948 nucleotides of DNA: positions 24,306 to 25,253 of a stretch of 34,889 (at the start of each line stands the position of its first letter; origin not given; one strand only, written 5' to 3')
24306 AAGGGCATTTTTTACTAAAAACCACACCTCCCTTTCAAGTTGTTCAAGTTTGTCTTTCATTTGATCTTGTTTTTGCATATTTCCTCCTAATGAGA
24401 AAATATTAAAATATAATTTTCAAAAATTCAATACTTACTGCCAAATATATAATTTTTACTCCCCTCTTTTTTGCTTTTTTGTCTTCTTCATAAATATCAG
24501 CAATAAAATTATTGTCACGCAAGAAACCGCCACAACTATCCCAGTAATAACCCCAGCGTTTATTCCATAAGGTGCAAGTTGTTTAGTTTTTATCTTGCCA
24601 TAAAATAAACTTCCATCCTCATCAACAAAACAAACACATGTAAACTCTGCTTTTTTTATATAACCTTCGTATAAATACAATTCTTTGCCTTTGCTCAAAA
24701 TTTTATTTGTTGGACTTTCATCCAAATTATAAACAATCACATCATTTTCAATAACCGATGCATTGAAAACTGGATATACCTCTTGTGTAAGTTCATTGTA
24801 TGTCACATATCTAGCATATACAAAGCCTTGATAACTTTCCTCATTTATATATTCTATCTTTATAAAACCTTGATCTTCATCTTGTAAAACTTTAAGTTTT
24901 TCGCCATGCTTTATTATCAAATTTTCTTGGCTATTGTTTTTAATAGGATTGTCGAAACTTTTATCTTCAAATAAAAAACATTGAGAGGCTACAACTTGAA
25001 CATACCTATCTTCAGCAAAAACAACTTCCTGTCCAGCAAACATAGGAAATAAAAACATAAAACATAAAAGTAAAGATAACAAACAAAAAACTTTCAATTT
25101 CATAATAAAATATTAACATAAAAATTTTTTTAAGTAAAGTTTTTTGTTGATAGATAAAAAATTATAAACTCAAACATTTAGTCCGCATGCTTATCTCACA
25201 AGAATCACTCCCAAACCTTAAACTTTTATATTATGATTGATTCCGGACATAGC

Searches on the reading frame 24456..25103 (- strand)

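Call 3: search_protein_families(library=pfam, proteins=[window:24456-25103:-], max_evalue=0.01)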
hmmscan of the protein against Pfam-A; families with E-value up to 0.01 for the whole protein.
window:24456-25103:- (215 aa): 0 families

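Call 4: search_protein_families(library=ncbifam, proteins=[window:24456-25103:-], max_evalue=0.01)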
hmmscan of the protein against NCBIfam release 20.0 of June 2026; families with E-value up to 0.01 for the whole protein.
window:24456-25103:- (215 aa): 2 families
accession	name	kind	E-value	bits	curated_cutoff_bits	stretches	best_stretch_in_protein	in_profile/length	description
TIGR04211.1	SH3_and_anchor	equivalog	0.00076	19.1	65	1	64-116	24-74/198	TIGR04211 family SH3 domain-containing protein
TIGR01000.1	bacteriocin_acc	subfamily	0.0043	16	258.85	1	10-78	29-96/457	bacteriocin secretion accessory protein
